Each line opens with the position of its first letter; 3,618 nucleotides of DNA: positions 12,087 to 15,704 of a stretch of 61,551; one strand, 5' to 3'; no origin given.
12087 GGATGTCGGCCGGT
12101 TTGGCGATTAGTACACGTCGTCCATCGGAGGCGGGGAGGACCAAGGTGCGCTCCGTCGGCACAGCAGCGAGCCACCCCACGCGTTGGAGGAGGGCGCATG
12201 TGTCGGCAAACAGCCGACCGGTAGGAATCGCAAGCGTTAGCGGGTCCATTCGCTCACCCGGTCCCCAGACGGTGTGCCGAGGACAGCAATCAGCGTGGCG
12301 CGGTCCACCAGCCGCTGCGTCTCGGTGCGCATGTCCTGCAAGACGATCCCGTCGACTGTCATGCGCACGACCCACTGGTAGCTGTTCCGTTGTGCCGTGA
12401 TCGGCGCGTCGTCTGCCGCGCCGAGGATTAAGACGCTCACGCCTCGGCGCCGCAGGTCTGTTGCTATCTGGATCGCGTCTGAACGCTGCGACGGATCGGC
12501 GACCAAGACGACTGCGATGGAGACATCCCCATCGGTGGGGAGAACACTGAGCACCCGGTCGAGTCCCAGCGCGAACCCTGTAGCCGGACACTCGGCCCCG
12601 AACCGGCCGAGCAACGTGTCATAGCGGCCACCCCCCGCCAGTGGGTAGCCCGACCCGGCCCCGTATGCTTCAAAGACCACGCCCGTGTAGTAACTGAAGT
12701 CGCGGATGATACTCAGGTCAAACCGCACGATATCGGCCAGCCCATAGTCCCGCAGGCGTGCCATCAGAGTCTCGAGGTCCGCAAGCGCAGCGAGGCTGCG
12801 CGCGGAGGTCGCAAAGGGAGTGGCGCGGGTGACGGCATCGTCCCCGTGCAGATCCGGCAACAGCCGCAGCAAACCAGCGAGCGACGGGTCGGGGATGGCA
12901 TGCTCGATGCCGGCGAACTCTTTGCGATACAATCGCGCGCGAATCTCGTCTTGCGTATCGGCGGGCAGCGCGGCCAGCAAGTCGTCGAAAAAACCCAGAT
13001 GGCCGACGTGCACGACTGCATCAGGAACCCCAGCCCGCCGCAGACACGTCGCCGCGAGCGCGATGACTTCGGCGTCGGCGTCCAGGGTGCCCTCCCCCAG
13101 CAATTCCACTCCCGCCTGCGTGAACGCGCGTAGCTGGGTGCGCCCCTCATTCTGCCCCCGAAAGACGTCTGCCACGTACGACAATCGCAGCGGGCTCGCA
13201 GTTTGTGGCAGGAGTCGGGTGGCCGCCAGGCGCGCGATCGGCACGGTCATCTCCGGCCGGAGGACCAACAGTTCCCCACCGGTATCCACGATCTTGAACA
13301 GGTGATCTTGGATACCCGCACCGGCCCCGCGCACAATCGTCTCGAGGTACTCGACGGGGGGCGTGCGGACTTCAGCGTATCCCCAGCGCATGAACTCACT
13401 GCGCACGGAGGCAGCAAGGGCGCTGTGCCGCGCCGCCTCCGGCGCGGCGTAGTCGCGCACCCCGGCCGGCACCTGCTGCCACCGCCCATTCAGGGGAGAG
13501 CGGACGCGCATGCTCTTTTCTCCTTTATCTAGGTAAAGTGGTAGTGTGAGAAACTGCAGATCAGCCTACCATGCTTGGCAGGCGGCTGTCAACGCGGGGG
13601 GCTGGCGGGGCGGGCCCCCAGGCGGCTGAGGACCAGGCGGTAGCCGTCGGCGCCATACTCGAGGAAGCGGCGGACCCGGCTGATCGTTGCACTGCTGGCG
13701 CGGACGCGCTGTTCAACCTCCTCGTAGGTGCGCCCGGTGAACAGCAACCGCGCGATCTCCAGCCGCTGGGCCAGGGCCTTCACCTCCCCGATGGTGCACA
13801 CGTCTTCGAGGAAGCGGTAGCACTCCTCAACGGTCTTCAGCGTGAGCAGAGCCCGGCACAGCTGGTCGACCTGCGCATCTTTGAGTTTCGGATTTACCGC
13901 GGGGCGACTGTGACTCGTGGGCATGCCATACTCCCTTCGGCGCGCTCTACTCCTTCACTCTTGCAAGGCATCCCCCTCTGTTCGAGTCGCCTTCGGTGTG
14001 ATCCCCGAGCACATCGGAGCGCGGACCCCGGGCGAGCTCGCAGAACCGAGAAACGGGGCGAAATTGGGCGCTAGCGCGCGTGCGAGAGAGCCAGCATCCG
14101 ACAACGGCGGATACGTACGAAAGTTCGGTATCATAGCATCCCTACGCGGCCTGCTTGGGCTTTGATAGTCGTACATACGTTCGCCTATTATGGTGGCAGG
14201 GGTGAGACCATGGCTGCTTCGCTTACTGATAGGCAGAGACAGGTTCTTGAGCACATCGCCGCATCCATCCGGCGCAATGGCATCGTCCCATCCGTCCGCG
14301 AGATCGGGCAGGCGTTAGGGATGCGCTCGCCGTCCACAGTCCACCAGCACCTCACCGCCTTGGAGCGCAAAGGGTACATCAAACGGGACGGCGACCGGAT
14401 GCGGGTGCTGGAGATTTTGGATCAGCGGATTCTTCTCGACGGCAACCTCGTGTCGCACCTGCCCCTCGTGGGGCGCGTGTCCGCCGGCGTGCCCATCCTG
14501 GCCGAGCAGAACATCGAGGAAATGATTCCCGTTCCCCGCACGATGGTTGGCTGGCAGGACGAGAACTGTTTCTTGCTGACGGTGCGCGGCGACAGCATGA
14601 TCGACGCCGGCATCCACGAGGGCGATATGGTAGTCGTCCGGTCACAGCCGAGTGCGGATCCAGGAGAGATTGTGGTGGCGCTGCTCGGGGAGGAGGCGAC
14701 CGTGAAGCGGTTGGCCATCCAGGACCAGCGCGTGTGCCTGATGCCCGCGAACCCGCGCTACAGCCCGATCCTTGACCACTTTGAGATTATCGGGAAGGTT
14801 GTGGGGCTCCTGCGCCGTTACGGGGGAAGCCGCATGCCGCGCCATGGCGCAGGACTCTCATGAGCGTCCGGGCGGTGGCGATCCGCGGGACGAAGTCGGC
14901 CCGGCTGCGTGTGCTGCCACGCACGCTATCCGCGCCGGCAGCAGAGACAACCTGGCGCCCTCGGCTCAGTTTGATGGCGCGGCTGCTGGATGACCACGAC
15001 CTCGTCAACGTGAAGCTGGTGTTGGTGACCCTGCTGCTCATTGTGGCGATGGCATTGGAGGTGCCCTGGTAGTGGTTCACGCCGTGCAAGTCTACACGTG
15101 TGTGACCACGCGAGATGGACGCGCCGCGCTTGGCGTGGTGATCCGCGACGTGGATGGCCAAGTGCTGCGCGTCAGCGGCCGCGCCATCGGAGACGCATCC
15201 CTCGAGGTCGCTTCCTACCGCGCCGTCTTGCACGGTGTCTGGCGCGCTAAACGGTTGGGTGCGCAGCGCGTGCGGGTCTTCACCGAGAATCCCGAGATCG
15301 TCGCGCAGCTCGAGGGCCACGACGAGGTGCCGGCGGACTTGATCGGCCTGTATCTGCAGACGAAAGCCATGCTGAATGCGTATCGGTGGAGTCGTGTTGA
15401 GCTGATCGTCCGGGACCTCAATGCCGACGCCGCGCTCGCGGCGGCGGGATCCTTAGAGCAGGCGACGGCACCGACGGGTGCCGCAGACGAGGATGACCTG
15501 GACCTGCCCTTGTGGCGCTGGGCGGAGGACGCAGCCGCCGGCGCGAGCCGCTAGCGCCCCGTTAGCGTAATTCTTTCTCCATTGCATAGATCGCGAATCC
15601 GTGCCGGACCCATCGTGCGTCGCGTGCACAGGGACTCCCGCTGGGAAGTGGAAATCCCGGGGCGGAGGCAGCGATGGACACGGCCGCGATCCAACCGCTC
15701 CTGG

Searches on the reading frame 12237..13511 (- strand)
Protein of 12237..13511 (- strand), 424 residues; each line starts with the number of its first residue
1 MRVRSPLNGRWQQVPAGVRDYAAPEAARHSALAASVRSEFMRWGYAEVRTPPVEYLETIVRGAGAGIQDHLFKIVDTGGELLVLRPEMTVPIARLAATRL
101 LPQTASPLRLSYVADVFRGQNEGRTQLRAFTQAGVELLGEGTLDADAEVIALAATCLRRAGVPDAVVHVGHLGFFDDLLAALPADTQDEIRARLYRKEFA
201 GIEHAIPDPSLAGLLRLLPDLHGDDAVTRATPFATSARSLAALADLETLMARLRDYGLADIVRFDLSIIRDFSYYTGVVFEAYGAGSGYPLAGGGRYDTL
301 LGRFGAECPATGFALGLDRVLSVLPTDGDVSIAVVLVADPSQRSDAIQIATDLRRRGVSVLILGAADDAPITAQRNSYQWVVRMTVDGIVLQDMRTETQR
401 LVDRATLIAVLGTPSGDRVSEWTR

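Call 9: search_protein_families(library=pfam, proteins=[window:12237-13511:-])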
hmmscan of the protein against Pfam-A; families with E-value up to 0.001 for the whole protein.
window:12237-13511:- (424 aa): 2 families
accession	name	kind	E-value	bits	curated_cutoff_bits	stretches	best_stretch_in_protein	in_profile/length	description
PF13393.11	tRNA-synt_His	-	8.5e-78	262.1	25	1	17-320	1-308/308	Histidyl-tRNA synthetase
PF00587.30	tRNA-synt_2b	-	8.5e-05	23.1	29.3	1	72-168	1-102/179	tRNA synthetase class II core domain (G, H, P, S and T)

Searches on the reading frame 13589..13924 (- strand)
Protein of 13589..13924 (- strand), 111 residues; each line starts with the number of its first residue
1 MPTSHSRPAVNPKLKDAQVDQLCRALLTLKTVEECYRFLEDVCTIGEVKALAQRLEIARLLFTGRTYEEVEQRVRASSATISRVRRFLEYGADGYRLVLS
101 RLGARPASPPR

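Call 68: search_protein_families(library=pfam, proteins=[window:13589-13924:-], max_evalue=0.001)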
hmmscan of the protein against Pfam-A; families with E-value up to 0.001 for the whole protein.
window:13589-13924:- (111 aa): 1 family
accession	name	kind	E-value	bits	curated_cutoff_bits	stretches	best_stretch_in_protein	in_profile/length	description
PF01371.25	Trp_repressor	-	5.3e-27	94.2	27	1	18-102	2-87/88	Trp repressor protein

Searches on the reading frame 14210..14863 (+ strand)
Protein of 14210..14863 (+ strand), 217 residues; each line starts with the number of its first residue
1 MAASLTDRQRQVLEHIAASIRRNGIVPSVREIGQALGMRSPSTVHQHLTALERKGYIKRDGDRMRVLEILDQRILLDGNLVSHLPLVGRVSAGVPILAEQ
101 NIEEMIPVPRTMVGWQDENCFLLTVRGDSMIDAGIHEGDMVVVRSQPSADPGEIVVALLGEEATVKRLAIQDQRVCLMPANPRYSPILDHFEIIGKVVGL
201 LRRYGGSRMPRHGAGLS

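Call 9: search_protein_families(library=pfam, proteins=[window:14210-14863:+])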
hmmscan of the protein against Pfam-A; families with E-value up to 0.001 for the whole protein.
window:14210-14863:+ (217 aa): 7 families
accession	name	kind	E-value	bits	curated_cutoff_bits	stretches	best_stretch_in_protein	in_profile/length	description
PF00717.28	Peptidase_S24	-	7.6e-33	113.1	23.3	1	85-198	1-116/116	Peptidase S24-like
PF01726.22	LexA_DNA_bind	-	3.1e-23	81.8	23.7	1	4-65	3-64/65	LexA DNA binding domain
PF12802.13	MarR_2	-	1.2e-06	29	27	1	5-59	3-52/61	MarR family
PF09339.16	HTH_IclR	-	1.9e-05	24.7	22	1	12-61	8-52/52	IclR helix-turn-helix domain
PF13412.12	HTH_24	-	0.00012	22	21.9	1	28-58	19-48/48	Winged helix-turn-helix DNA-binding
PF21476.4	PF0610-like_N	-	0.00015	22.3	33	0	28-53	16-40/50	PF0610-like, N-terminal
PF13463.12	HTH_27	-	0.00093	19.9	22.2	0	5-63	1-54/68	Winged helix DNA-binding domain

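Call 24: find_homologous_proteins(query=window:14210-14860:+, max_evalue=1e-30)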
Query window:14210-14860:+ (217 aa): 7382 proteins with E <= 1e-30 among 8000 candidates; the best 120 are listed.
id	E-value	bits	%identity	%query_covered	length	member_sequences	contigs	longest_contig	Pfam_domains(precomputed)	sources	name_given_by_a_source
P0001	2.8e-129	447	95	100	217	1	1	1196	PF00717.29,PF12802.14,PF01726.23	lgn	-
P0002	9.8e-129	445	94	100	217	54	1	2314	PF00717.29,PF12802.14,PF01726.23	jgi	-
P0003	2.9e-119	414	88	100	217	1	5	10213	PF00717.29,PF01726.23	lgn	-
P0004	8.0e-117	406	86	100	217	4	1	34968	PF00717.29,PF12802.14,PF01726.23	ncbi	-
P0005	4.3e-107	375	84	95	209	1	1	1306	PF00717.29,PF12802.14,PF01726.23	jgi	jgi:repressor LexA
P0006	5.3e-107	374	83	96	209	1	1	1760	PF00717.29,PF12802.14,PF01726.23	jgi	jgi:repressor LexA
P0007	7.5e-107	374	82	96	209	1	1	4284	PF00717.29,PF12802.14,PF01726.23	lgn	-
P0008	2.3e-106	372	95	83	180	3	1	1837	PF00717.29,PF01726.23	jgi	jgi:repressor LexA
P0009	3.0e-106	372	82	96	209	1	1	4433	PF00717.29,PF09339.17,PF12802.14,PF01726.23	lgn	-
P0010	3.8e-106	371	82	96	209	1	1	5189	PF00717.29,PF12802.14,PF01726.23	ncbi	-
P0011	1.2e-105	370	82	96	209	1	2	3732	PF00717.29,PF12802.14,PF01726.23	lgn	-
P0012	1.9e-104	366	80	96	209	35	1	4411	PF00717.29,PF12802.14,PF01726.23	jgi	-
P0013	3.5e-104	365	81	96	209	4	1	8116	PF00717.29,PF12802.14,PF01726.23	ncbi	-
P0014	1.9e-103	363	80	96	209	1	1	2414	PF00717.29,PF12802.14,PF01726.23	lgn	-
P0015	3.9e-103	362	79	96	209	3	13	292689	PF00717.29,PF01726.23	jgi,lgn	-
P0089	2.2e-94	333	75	95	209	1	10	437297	PF00717.29,PF12802.14,PF01726.23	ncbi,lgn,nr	ncbi:MAG: transcriptional repressor LexA [Armatimonadota bacterium]|nr:transcriptional repressor Lex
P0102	1.3e-92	327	76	94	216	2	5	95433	PF00717.29,PF01726.23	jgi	jgi:repressor LexA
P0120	1.0e-85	305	69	96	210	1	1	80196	PF00717.29,PF09339.17,PF01726.23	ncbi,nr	ncbi:MAG: transcriptional repressor LexA [Armatimonadota bacterium]|nr:transcriptional repressor Lex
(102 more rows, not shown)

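Call 25: find_encoding_contigs(protein=P0004, flank=10000, max_places=2)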
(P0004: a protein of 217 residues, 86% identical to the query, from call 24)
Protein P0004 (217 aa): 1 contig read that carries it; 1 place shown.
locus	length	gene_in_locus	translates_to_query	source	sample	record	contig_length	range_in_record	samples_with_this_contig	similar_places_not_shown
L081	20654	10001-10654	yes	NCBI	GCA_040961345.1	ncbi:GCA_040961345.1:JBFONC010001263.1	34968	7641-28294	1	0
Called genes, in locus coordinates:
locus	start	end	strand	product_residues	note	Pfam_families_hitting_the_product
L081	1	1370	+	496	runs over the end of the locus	PF02347:GDC-P, PF01212:Beta_elim_lyase (weak), PF21478:GcvP2_C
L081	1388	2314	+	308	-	PF00291:PALP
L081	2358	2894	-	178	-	PF00702:Hydrolase (faint), PF12689:Acid_PPase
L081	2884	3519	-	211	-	PF01502:PRA-CH, PF01503:PRA-PH, PF03819:MazG (weak)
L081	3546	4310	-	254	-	PF00977:His_biosynth, PF02581:TMP-TENI (faint), PF03060:NMO (faint)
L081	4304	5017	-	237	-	PF00977:His_biosynth, PF01207:Dus (faint), PF02581:TMP-TENI (faint), PF03060:NMO (faint)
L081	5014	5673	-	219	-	PF00117:GATase, PF01174:SNO (weak), PF07685:GATase_3 (weak)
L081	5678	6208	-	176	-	PF00475:IGPD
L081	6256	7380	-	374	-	PF00155:Aminotran_1_2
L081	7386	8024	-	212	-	PF01634:HisG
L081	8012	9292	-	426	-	PF13393:tRNA-synt_His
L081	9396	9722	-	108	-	PF01371:Trp_repressor, PF13384:HTH_23 (weak)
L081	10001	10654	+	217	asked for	PF01726:LexA_DNA_bind, PF12802:MarR_2 (faint), PF00717:Peptidase_S24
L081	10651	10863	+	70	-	-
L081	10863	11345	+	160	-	PF13456:RVT_3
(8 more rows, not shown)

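Call 26: find_encoding_contigs(protein=P0015, flank=10000, max_places=2)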
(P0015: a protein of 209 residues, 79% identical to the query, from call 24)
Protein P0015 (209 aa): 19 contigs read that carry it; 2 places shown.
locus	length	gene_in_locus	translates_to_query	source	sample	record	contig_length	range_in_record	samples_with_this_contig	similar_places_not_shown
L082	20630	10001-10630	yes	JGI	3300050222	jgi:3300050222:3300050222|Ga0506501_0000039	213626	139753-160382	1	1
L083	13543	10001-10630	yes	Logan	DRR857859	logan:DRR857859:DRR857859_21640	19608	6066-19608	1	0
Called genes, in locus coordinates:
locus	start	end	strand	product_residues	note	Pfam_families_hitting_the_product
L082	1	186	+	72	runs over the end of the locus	-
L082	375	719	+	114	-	PF17648:Luciferase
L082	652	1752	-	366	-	PF04321:RmlD_sub_bind, PF05368:NmrA, PF01073:3Beta_HSD, PF01370:Epimerase, PF02254:TrkA_N (weak), PF13460:NAD_binding_10, PF16363:GDP_Man_Dehyd, PF07993:NAD_binding_4, +1 more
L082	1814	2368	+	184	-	PF01966:HD (weak)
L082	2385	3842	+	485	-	PF00282:Pyridoxal_deC, PF01212:Beta_elim_lyase (weak), PF05889:SepSecS (weak)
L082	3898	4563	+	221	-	PF00156:Pribosyltran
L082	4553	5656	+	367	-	PF01571:GCV_T, PF08669:GCV_T_C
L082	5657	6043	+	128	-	PF01597:GCV_H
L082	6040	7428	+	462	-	PF02347:GDC-P, PF00266:Aminotran_5 (weak)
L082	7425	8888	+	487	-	PF02347:GDC-P, PF01212:Beta_elim_lyase, PF21478:GcvP2_C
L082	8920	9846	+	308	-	PF00291:PALP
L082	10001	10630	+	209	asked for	PF01726:LexA_DNA_bind, PF00717:Peptidase_S24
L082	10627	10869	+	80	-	-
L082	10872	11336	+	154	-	PF13456:RVT_3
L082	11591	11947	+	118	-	PF13442:Cytochrome_CBB3, PF00034:Cytochrom_C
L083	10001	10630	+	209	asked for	PF01726:LexA_DNA_bind, PF00717:Peptidase_S24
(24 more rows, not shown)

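Call 27: find_encoding_contigs(protein=P0089, flank=10000, max_places=2)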
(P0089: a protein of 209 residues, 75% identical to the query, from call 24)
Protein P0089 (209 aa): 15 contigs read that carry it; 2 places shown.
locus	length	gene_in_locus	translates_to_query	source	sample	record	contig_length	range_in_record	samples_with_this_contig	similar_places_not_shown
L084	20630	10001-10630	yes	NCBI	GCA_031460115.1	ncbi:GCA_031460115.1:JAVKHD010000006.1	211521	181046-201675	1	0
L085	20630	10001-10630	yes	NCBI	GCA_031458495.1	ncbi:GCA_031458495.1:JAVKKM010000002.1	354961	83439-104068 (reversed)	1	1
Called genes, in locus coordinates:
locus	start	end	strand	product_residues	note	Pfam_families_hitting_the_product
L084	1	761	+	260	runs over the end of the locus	PF00142:Fer4_NifH (weak), PF01656:CbiA, PF06564:CBP_BcsQ (faint), PF09140:MipZ, PF10609:ParA, PF13614:AAA_31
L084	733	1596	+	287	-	PF02195:ParB_N, PF17762:HTH_ParB, PF23552:ParB_C (weak)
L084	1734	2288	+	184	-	PF01966:HD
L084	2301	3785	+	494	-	PF00282:Pyridoxal_deC, PF01212:Beta_elim_lyase (weak), PF05889:SepSecS (weak)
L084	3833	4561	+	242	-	PF00156:Pribosyltran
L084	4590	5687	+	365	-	PF01571:GCV_T, PF08669:GCV_T_C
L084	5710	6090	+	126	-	PF01597:GCV_H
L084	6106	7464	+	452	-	PF02347:GDC-P, PF00266:Aminotran_5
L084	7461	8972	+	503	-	PF02347:GDC-P, PF01212:Beta_elim_lyase (weak), PF21478:GcvP2_C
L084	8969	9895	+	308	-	PF00291:PALP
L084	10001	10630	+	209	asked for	PF01726:LexA_DNA_bind, PF12802:MarR_2 (faint), PF00717:Peptidase_S24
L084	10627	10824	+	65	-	-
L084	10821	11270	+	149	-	PF13456:RVT_3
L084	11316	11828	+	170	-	-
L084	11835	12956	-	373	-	PF02163:Peptidase_M50, PF00571:CBS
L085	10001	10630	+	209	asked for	PF01726:LexA_DNA_bind, PF12802:MarR_2 (faint), PF00717:Peptidase_S24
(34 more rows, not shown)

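Call 55: search_solved_structures(query=window:14210-14860:+, max_evalue=1e-10, show_alignments=2)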
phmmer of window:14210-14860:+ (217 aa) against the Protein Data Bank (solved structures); distinct sequences matched with E-value up to 1e-10: 20.
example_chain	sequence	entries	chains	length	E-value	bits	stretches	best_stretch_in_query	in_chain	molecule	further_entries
8s7g_A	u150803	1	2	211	4.2e-32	114.9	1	4-202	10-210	LexA repressor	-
7b5g_A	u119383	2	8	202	1.4e-30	109.9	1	4-202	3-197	LexA repressor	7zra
7ocj_A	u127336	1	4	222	1.7e-30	109.6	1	4-202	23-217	LexA repressor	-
1jhh_A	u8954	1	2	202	3.6e-30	108.5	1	4-202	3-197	LEXA REPRESSOR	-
8trg_I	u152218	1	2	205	9.4e-30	107.2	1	4-202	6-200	LexA repressor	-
3jso_A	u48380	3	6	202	9.7e-30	107.1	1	4-202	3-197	LexA repressor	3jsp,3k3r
1jhf_A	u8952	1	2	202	1.3e-29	106.7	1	4-202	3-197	LEXA REPRESSOR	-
3k2z_A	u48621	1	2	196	1.2e-28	103.5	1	4-203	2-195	LexA repressor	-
6a2q_A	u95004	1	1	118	2.6e-23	86.2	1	93-203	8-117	LexA repressor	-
6a2r_A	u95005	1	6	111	4.6e-23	85.3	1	93-203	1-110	LexA repressor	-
6a2s_A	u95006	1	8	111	1.2e-22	84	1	93-203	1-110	LexA repressor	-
6a2t_A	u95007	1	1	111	3.2e-22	82.6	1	93-203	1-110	LexA repressor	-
8b0v_A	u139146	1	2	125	1.8e-20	76.9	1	84-202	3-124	LexA repressor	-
1jhc_A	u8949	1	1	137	8.7e-19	71.4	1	83-203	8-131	LEXA REPRESSOR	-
8gms_A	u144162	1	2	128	3.5e-17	66.1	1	84-202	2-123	LexA repressor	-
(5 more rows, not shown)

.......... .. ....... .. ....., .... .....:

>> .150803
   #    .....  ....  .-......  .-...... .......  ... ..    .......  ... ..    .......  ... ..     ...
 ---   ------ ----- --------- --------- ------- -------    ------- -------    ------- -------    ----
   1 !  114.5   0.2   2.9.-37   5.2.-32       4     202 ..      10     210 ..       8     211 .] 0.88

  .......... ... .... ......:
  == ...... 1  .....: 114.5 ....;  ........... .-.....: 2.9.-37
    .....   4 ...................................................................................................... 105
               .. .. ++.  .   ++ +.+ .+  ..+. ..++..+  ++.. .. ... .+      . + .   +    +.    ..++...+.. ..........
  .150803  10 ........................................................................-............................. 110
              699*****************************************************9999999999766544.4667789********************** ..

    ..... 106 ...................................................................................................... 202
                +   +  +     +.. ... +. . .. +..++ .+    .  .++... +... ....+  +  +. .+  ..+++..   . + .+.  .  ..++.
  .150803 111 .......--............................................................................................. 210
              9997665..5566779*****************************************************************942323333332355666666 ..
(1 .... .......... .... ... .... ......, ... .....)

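Call 74: find_encoding_contigs(protein=P0120, flank=10000, max_places=1)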
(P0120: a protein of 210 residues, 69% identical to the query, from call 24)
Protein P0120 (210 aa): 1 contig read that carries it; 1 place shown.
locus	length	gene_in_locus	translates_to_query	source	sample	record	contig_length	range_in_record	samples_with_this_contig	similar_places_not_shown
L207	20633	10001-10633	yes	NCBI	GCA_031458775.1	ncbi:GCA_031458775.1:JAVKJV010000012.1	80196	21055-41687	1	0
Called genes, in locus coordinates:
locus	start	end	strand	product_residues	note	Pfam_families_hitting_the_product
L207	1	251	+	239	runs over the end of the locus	PF02527:GidB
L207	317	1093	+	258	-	PF00142:Fer4_NifH (weak), PF01656:CbiA, PF06564:CBP_BcsQ (weak), PF09140:MipZ (faint), PF10609:ParA (weak), PF13614:AAA_31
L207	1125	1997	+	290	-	PF02195:ParB_N, PF17762:HTH_ParB, PF23552:ParB_C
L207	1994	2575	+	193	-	PF01966:HD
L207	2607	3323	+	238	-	PF04474:DUF554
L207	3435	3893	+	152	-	PF14584:DUF4446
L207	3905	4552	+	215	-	PF00156:Pribosyltran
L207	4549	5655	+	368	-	PF01571:GCV_T, PF08669:GCV_T_C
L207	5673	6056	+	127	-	PF01597:GCV_H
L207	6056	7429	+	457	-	PF02347:GDC-P, PF00266:Aminotran_5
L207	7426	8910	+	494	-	PF02347:GDC-P, PF21478:GcvP2_C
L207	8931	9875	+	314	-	PF00291:PALP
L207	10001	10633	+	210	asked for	PF01726:LexA_DNA_bind, PF09339:HTH_IclR (faint), PF00717:Peptidase_S24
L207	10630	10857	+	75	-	-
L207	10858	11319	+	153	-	PF13456:RVT_3 (weak)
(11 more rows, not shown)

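Call 75: find_encoding_contigs(protein=P0102, flank=10000, max_places=1)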
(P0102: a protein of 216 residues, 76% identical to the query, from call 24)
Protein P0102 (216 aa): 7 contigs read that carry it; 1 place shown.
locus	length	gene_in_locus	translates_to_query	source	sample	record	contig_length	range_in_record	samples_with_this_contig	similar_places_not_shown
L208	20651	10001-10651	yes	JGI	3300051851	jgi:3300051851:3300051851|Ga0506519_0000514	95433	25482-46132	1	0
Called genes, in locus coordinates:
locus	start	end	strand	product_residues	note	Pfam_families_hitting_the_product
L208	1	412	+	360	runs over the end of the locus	PF07885:Ion_trans_2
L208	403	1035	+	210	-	PF13384:HTH_23 (faint), PF08281:Sigma70_r4_2 (weak), PF00196:GerE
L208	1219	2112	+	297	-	PF13365:Trypsin_2, PF00595:PDZ (weak), PF13180:PDZ_2, PF17820:PDZ_6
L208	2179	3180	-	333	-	PF01073:3Beta_HSD, PF01370:Epimerase, PF02719:Polysacc_synt_2, PF04321:RmlD_sub_bind, PF05368:NmrA, PF16363:GDP_Man_Dehyd, PF13460:NAD_binding_10, PF07993:NAD_binding_4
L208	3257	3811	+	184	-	PF01966:HD (weak)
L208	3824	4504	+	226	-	PF00156:Pribosyltran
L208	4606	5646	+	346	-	PF01571:GCV_T, PF08669:GCV_T_C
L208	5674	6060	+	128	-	PF01597:GCV_H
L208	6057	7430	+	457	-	PF02347:GDC-P, PF00266:Aminotran_5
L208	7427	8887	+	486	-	PF02347:GDC-P, PF01212:Beta_elim_lyase (weak), PF21478:GcvP2_C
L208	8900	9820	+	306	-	PF00291:PALP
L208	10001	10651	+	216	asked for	PF01726:LexA_DNA_bind, PF00717:Peptidase_S24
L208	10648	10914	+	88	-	-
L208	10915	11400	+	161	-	PF13456:RVT_3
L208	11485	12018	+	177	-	-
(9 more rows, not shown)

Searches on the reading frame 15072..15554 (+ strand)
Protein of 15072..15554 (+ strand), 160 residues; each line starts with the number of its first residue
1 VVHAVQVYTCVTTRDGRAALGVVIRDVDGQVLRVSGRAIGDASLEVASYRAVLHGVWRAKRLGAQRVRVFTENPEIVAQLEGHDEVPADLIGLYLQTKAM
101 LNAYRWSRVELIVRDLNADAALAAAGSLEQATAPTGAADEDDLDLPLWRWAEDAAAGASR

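Call 9: search_protein_families(library=pfam, proteins=[window:15072-15554:+])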
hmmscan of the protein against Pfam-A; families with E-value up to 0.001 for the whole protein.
window:15072-15554:+ (160 aa): 1 family
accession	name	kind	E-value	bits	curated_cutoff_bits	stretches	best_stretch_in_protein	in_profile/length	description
PF13456.12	RVT_3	-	1.1e-12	48.4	21.6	1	10-124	5-120/123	Reverse transcriptase-like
